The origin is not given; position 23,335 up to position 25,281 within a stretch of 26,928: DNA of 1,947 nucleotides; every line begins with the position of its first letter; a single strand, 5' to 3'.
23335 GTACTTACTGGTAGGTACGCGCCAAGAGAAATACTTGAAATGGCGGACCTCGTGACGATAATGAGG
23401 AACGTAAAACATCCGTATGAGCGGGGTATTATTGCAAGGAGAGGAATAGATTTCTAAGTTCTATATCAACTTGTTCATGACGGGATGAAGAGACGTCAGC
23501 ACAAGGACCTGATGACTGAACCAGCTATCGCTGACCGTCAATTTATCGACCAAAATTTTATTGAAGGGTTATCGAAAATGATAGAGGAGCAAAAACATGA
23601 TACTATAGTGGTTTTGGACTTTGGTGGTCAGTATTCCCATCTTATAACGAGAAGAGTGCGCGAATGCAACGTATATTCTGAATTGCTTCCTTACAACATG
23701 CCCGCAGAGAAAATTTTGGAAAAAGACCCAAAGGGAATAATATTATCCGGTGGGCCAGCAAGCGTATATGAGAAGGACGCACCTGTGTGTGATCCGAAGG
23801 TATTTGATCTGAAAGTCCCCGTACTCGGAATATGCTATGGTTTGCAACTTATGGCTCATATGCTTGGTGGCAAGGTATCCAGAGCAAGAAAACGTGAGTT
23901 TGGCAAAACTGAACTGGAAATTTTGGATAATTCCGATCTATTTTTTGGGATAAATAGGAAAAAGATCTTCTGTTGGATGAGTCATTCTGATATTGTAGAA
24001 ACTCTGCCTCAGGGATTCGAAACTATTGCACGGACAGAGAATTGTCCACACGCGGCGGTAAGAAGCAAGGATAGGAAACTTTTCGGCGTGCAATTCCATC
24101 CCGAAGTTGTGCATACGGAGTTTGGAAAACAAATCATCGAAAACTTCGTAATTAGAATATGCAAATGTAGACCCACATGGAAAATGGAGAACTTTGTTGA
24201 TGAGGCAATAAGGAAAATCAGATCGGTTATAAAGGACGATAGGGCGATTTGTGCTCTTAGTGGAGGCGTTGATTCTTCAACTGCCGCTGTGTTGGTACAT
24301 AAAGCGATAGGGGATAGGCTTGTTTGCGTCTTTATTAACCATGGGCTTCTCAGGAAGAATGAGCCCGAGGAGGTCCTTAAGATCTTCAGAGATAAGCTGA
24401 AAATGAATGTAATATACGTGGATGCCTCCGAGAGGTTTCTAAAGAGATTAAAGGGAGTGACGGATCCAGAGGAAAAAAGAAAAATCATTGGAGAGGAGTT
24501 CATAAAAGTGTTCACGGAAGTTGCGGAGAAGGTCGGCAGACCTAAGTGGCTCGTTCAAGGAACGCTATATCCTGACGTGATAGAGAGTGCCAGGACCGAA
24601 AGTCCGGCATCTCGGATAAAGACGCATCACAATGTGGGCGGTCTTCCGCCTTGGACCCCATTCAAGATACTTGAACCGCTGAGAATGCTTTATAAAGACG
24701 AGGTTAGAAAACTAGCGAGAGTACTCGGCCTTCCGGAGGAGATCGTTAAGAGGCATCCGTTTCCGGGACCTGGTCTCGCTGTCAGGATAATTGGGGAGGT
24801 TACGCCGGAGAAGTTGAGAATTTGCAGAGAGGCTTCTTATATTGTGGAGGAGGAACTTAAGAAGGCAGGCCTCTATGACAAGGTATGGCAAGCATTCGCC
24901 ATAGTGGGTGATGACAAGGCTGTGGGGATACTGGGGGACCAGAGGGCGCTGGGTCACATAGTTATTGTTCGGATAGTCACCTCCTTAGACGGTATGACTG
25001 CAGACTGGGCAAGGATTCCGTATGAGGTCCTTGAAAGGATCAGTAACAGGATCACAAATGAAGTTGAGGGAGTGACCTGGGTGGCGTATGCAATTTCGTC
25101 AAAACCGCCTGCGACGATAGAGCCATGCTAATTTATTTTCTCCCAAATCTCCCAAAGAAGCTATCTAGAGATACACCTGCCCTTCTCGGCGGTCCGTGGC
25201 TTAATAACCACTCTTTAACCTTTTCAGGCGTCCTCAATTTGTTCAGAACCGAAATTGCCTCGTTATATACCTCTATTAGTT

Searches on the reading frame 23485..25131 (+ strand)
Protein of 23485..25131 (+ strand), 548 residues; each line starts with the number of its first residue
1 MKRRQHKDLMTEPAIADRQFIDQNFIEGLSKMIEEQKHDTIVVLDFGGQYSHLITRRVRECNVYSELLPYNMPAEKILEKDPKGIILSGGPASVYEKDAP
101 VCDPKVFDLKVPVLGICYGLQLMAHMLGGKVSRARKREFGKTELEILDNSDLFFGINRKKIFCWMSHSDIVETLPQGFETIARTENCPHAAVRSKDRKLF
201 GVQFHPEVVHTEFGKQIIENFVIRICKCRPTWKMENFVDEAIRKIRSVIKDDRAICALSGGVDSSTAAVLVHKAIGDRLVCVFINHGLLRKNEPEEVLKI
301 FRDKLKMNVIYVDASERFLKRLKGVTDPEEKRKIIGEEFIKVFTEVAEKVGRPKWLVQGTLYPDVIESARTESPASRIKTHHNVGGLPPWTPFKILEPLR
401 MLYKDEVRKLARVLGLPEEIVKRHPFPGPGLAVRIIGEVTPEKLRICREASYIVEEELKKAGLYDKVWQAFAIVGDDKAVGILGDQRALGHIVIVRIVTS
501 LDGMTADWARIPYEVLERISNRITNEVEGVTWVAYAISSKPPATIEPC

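Call 16: search_protein_families(library=pfam, proteins=[window:23485-25131:+], max_evalue=0.00001)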
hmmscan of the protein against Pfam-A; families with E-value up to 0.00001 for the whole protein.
window:23485-25131:+ (548 aa): 4 families
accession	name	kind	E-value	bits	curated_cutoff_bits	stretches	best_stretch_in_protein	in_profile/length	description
PF00117.34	GATase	-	1.6e-49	168.6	22.8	1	42-224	1-189/190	Glutamine amidotransferase class-I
PF00958.27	GMP_synt_C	-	3.3e-37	126.9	27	1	456-546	1-91/92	GMP synthase C terminal domain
PF02540.23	NAD_synthase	-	7.6e-11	42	21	0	238-316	9-83/242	NAD synthase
PF07722.19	Peptidase_C26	-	1.4e-08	35.2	20.5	1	107-207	102-219/219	Peptidase C26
